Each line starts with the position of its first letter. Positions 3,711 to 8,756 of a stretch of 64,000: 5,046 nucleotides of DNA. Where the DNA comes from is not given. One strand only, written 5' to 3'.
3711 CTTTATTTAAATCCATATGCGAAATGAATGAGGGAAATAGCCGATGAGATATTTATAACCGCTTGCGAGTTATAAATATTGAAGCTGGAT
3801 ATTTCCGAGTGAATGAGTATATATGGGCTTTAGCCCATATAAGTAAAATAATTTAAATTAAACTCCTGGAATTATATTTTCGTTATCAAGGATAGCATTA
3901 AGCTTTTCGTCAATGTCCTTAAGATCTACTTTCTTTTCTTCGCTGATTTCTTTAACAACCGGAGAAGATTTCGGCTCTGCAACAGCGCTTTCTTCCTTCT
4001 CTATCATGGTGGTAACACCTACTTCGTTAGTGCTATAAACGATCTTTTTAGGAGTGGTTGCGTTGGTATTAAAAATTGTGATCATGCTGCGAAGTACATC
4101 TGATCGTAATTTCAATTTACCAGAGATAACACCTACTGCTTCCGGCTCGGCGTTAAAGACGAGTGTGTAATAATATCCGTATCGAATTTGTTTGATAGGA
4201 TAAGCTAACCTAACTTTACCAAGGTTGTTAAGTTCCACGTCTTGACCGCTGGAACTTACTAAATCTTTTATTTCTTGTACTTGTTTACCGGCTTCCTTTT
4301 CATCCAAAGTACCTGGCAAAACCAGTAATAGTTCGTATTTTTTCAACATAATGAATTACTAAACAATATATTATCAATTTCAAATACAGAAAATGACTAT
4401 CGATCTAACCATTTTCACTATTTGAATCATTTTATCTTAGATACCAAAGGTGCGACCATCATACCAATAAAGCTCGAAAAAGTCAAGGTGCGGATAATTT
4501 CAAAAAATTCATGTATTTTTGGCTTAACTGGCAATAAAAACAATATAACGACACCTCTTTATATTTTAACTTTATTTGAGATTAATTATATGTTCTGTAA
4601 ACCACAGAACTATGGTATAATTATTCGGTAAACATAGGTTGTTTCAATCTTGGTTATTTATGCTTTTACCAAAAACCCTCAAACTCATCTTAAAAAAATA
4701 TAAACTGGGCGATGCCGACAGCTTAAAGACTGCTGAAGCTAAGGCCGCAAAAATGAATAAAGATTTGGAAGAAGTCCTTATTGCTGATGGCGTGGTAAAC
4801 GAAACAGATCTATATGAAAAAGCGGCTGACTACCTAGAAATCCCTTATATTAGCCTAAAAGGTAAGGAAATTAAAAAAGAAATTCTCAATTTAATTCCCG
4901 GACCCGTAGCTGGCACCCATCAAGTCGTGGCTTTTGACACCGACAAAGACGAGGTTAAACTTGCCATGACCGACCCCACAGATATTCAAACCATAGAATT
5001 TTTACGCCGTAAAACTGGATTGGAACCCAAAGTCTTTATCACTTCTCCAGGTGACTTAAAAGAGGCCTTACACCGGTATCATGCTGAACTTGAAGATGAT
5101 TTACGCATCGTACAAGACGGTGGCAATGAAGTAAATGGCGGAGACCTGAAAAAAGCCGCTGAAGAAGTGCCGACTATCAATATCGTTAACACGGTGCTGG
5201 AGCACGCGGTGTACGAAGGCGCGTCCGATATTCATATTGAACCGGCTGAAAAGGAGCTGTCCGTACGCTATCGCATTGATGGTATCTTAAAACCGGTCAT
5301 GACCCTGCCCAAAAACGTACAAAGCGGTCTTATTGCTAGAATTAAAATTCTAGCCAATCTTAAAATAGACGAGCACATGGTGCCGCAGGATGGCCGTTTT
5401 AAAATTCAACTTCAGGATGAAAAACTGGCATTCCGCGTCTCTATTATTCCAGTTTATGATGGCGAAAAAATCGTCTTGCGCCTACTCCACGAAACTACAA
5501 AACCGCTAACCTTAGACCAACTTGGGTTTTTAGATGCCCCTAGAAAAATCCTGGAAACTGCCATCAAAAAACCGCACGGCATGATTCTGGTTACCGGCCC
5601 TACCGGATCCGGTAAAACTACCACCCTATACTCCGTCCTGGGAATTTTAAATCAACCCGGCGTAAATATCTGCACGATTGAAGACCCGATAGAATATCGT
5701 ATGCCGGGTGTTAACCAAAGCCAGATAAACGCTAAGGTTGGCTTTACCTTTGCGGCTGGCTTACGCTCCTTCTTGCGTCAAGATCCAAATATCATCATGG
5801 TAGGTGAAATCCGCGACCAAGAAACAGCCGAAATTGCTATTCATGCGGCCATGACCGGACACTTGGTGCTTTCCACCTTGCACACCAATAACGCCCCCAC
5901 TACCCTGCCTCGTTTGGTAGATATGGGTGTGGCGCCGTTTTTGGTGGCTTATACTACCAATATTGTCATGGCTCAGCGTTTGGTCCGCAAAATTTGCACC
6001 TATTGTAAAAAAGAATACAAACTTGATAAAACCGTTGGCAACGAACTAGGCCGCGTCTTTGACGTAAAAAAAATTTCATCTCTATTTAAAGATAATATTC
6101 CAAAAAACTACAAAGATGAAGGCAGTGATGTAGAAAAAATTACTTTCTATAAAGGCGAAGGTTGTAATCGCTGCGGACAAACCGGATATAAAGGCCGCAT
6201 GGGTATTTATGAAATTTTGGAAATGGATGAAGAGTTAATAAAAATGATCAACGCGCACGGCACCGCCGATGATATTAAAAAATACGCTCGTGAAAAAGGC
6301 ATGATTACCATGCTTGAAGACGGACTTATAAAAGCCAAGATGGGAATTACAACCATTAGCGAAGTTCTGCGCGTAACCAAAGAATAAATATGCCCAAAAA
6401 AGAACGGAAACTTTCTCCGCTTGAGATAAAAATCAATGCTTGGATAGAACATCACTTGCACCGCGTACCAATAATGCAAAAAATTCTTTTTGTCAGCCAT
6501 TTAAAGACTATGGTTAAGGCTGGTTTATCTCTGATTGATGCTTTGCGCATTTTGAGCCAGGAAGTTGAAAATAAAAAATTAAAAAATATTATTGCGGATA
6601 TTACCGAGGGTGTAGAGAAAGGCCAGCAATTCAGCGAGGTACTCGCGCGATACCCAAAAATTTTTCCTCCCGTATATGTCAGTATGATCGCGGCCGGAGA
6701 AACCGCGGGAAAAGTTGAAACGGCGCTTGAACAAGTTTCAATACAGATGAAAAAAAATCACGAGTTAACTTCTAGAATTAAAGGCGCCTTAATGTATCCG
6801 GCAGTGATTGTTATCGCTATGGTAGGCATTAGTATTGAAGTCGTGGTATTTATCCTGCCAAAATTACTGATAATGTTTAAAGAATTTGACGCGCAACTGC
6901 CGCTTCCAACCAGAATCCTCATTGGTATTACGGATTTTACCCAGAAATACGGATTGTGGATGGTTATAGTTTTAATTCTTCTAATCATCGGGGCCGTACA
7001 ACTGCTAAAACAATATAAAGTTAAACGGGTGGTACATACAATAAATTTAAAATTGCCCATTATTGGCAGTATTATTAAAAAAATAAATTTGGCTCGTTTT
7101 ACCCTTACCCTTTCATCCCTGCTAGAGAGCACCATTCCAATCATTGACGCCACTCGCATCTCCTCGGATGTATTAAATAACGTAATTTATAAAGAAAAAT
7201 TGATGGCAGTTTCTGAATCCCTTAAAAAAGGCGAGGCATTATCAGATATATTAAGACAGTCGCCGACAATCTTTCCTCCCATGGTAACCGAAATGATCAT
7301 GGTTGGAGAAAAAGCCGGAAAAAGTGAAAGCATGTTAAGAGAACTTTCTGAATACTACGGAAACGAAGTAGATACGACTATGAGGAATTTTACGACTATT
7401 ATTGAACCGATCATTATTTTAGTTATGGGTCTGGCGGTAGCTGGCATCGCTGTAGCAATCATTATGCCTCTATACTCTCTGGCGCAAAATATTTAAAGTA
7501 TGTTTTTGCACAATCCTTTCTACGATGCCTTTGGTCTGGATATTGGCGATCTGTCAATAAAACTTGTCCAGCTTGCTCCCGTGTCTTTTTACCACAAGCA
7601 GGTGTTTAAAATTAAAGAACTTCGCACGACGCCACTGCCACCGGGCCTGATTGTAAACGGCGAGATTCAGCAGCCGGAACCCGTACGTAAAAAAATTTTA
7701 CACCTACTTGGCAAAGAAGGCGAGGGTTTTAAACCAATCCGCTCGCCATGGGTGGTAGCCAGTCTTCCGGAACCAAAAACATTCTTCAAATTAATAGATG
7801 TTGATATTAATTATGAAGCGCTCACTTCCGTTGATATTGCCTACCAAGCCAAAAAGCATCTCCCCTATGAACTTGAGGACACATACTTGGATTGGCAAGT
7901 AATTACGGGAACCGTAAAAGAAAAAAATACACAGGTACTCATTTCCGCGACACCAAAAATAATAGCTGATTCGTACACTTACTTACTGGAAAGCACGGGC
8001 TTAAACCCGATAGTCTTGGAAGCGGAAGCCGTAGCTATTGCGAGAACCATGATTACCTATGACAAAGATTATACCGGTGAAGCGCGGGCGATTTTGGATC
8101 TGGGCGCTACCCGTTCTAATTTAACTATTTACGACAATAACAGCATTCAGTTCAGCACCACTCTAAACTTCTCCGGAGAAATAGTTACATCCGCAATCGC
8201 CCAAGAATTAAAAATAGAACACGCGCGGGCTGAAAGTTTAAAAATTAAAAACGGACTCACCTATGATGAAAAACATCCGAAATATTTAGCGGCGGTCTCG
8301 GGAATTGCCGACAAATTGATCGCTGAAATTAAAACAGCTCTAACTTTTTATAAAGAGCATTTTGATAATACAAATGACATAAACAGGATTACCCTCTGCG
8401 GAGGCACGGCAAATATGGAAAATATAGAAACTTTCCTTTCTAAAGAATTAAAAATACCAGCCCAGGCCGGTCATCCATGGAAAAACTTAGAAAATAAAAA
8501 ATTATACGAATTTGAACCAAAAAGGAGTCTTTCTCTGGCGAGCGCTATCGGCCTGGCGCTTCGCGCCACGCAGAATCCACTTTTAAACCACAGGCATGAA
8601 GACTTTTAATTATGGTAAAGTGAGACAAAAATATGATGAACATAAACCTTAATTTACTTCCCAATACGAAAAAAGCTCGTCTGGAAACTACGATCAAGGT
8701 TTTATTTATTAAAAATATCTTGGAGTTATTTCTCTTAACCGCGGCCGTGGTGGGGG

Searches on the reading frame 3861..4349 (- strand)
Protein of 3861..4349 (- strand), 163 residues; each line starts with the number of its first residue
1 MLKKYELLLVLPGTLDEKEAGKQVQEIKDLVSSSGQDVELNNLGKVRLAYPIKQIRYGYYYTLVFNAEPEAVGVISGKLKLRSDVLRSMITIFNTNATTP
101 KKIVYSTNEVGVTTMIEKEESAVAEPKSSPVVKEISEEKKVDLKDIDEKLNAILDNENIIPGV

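Call 44: search_protein_families(library=pfam, proteins=[window:3861-4349:-], max_evalue=0.001)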
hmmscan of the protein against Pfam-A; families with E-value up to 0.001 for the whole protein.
window:3861-4349:- (163 aa): 1 family
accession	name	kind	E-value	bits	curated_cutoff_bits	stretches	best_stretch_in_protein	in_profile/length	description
PF01250.22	Ribosomal_S6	-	7.2e-18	65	27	1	4-91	1-89/90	Ribosomal protein S6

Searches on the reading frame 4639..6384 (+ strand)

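Call 44: search_protein_families(library=pfam, proteins=[window:4639-6384:+], max_evalue=0.001)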
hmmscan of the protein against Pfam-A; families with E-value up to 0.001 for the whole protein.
window:4639-6384:+ (582 aa): 2 families
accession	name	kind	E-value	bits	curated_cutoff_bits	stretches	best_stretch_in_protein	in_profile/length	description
PF00437.27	T2SSE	-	4.2e-131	437.4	24.9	1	174-578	3-370/370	Type II/IV secretion system protein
PF05157.20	MshEN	-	1.3e-14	54.4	23.1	1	67-150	2-86/90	MshEN domain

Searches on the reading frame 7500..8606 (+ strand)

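Call 44: search_protein_families(library=pfam, proteins=[window:7500-8606:+], max_evalue=0.001)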
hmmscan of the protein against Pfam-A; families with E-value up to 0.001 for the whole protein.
window:7500-8606:+ (369 aa): 3 families
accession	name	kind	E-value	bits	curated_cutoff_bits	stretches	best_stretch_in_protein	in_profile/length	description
PF11104.14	PilM_2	-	3.3e-39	135.2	27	1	12-356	1-339/340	Type IV pilus assembly protein PilM;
PF14450.12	FtsA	-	2.3e-15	57.5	31.8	1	197-351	1-127/127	Cell division protein FtsA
PF06723.19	MreB_Mbl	-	7.1e-05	22.2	27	0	295-323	275-303/327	MreB/Mbl protein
